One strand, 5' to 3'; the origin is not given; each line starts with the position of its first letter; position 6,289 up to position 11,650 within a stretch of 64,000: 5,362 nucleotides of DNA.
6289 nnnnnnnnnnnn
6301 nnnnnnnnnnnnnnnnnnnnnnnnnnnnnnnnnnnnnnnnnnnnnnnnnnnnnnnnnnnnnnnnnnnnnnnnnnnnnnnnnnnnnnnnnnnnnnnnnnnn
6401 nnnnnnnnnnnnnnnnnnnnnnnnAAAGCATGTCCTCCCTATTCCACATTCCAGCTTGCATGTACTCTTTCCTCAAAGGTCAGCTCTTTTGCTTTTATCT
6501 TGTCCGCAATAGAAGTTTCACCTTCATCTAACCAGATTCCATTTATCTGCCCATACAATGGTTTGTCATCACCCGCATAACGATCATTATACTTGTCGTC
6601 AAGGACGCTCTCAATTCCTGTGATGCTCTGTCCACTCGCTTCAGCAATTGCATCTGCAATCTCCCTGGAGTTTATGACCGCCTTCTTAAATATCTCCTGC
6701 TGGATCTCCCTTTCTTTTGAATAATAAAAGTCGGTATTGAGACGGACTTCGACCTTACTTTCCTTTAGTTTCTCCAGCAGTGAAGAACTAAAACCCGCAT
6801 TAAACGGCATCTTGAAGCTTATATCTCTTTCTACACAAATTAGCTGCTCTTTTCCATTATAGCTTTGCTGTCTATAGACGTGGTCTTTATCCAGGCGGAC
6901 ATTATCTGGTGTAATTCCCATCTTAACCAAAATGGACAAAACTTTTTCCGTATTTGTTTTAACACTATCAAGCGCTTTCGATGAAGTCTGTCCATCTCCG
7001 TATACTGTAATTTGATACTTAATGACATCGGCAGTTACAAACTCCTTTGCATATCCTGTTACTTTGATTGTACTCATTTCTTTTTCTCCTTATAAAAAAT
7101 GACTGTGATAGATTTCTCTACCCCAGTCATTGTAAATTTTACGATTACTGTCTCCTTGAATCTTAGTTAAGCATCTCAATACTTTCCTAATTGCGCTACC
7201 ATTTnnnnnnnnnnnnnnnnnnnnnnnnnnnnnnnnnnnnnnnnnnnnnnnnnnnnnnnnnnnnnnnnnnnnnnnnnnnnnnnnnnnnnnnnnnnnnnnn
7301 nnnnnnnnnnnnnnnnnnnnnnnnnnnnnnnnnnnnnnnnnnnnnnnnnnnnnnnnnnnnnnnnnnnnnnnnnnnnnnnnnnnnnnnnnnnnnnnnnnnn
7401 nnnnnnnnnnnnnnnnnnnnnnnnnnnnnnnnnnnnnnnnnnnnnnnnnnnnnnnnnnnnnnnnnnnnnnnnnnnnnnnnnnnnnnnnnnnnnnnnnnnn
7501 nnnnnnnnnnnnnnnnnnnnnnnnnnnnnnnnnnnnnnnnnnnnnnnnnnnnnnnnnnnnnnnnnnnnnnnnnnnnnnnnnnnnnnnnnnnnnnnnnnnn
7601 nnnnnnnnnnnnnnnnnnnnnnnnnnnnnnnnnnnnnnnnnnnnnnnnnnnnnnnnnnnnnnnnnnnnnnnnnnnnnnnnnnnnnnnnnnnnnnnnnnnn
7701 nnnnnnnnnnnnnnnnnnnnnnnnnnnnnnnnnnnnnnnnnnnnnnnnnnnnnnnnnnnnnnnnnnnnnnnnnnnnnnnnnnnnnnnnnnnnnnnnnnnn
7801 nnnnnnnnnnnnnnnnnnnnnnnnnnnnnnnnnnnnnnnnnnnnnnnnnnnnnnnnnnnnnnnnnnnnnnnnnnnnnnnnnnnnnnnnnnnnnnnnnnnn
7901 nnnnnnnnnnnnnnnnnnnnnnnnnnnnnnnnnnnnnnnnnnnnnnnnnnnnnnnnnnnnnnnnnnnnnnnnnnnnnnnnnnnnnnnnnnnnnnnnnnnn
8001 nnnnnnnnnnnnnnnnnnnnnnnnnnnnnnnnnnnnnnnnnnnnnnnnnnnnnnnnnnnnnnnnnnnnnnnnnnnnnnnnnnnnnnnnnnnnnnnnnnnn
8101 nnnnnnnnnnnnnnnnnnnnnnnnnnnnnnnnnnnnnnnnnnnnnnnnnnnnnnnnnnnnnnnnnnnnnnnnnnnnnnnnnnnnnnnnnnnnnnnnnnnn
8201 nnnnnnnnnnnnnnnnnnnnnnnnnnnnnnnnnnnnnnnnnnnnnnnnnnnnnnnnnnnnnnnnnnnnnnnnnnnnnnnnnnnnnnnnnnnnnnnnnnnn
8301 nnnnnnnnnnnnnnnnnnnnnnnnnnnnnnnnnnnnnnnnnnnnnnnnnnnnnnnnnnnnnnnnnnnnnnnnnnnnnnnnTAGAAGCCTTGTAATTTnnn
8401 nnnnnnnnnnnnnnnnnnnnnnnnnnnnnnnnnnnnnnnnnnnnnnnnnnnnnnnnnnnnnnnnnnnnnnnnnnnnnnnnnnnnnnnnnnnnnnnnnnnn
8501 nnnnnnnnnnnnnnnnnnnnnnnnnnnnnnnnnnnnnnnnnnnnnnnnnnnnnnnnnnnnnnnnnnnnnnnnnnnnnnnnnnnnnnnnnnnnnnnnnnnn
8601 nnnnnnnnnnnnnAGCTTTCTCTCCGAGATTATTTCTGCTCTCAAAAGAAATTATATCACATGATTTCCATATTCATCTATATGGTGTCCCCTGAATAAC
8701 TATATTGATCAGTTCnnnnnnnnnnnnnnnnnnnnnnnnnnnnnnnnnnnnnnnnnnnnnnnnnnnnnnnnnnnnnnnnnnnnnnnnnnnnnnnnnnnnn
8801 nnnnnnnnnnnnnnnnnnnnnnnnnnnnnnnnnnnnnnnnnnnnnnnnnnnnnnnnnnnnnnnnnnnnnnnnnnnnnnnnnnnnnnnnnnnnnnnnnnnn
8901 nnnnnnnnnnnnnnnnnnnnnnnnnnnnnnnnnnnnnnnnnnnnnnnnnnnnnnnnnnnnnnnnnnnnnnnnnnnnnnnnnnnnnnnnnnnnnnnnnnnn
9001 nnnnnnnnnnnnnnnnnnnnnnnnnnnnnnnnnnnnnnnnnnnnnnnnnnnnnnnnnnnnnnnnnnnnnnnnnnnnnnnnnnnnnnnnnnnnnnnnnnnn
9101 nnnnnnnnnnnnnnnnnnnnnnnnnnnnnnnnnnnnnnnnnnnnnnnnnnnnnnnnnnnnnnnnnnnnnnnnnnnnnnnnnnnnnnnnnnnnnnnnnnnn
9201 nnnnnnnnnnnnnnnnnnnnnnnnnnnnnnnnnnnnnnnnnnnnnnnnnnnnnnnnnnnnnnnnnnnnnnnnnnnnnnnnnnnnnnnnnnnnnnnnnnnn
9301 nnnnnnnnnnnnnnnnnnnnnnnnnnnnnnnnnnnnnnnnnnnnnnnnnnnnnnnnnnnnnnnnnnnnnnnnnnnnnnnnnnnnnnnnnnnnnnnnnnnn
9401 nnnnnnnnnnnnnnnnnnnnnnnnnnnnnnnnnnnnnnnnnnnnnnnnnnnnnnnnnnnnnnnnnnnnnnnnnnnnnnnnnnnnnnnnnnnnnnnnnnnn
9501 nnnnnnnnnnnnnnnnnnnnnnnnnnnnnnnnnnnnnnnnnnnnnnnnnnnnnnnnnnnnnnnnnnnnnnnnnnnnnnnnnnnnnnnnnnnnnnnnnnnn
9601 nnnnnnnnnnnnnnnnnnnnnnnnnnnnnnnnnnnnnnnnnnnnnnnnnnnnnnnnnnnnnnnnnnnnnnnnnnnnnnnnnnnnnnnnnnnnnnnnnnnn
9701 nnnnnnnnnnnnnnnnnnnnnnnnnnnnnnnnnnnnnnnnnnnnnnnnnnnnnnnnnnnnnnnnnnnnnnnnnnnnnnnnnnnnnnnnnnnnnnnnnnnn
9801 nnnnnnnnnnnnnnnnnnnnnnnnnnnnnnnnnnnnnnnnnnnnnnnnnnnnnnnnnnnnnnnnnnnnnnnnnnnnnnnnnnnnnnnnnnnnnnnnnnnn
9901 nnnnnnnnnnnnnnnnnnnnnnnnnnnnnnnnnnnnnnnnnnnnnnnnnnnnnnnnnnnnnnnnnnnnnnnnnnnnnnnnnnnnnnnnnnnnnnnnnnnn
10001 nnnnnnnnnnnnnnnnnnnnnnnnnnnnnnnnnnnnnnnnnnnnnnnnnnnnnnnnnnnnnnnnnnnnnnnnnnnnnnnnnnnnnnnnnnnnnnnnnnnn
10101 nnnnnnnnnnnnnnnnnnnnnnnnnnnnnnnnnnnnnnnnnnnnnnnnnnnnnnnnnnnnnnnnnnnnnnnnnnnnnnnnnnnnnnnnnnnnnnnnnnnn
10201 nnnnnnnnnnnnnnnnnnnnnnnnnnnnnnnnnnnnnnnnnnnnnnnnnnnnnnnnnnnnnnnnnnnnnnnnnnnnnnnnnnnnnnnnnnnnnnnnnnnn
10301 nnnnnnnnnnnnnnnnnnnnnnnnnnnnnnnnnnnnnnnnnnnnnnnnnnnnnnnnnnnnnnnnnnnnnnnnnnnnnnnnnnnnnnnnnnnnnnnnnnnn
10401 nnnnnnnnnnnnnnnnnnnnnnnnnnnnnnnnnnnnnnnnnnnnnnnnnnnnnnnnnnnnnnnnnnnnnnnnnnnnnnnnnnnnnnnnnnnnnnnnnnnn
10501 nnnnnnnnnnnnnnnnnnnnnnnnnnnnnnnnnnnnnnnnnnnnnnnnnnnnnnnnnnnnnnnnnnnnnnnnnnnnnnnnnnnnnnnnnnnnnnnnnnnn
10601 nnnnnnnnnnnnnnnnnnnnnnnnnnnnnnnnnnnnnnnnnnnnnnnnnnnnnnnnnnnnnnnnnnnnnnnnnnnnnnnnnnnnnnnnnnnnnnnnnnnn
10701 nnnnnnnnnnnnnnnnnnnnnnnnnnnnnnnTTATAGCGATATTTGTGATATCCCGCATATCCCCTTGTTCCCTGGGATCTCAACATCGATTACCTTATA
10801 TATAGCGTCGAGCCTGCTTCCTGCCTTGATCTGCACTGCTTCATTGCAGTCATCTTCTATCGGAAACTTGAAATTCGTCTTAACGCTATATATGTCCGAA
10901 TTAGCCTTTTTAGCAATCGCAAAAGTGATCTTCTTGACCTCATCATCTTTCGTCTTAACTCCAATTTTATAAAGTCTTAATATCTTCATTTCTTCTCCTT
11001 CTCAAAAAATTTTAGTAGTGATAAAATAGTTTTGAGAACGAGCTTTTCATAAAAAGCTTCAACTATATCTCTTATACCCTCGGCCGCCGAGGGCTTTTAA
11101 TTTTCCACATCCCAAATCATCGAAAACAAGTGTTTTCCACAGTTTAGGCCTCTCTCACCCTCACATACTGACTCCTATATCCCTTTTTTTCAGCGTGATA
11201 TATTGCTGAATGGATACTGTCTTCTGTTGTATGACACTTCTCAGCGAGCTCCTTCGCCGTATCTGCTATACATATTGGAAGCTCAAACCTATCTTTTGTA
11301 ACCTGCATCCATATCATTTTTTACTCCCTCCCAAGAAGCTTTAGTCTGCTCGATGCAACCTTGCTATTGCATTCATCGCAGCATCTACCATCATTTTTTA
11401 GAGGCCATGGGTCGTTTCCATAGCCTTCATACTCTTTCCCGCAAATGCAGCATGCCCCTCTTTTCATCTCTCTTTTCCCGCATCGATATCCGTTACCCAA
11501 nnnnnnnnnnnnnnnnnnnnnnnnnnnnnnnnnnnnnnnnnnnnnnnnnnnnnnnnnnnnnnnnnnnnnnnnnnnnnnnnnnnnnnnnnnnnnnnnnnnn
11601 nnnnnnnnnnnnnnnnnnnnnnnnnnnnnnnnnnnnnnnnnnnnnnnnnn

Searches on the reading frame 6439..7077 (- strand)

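Call 13: search_protein_families(library=pfam, proteins=[window:6439-7077:-], max_evalue=0.001)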
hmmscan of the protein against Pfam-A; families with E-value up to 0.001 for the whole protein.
window:6439-7077:- (212 aa): 1 family
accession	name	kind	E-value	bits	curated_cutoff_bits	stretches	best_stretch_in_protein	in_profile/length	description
PF04402.19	SIMPL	-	3.1e-17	64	25.2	1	4-209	1-205/205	Protein of unknown function (DUF541)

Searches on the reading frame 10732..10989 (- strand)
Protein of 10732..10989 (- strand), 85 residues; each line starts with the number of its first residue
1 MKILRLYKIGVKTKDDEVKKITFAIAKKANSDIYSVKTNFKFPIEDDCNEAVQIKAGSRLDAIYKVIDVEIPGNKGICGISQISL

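Call 44: search_protein_families(library=pfam, proteins=[window:10732-10989:-], max_evalue=5)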
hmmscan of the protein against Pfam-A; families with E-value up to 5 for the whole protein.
window:10732-10989:- (85 aa): 0 families

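Call 53: search_protein_families(library=phrogs, proteins=[window:10732-10989:-], max_evalue=0.1)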
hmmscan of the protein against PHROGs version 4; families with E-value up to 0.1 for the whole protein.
window:10732-10989:- (85 aa): 1 family
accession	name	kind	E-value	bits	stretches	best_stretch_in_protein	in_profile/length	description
phrog_30242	-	unknown function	0.048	14.6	1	20-72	81-132/132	-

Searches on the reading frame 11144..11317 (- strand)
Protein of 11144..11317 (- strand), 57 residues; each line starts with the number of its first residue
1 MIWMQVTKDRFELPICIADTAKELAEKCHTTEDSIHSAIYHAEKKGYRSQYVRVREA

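Call 44: search_protein_families(library=pfam, proteins=[window:11144-11317:-], max_evalue=5)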
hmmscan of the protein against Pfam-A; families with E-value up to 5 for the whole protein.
window:11144-11317:- (57 aa): 3 families
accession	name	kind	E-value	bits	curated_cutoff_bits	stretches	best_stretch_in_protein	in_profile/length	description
PF21147.3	AMPK_alpha_AID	-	0.027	14.7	27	1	19-44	4-29/46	AMP-activated protein kinase, alpha subunit, autoinhibitory domain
PF08281.18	Sigma70_r4_2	-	0.052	13.6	25.7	1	21-45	29-53/54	Sigma-70, region 4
PF13730.12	HTH_36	-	0.14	12.4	25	1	21-47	28-54/55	Helix-turn-helix domain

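Call 50: search_solved_structures(query=window:11144-11317:-, max_evalue=10)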
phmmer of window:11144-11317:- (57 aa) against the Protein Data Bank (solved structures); distinct sequences matched with E-value up to 10: 0.

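Call 53: search_protein_families(library=phrogs, proteins=[window:11144-11317:-], max_evalue=0.1)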
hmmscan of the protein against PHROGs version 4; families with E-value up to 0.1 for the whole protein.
window:11144-11317:- (57 aa): 0 families

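Call 54: search_protein_families(library=ncbifam, proteins=[window:11144-11317:-], max_evalue=0.1)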
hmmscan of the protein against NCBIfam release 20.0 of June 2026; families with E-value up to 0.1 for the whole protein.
window:11144-11317:- (57 aa): 0 families

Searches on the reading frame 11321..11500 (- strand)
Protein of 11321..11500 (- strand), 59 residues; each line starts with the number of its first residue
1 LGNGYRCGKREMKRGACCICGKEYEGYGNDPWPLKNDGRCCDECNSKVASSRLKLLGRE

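Call 44: search_protein_families(library=pfam, proteins=[window:11321-11500:-], max_evalue=5)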
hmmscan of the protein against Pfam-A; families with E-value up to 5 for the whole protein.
window:11321-11500:- (59 aa): 0 families

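Call 53: search_protein_families(library=phrogs, proteins=[window:11321-11500:-], max_evalue=0.1)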
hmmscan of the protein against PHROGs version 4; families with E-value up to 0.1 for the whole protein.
window:11321-11500:- (59 aa): 1 family
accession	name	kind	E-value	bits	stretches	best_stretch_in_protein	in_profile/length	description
phrog_888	-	unknown function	0.056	14.2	1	13-50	6-41/271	-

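Call 54: search_protein_families(library=ncbifam, proteins=[window:11321-11500:-], max_evalue=0.1)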
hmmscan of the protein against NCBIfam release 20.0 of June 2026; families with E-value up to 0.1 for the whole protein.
window:11321-11500:- (59 aa): 0 families
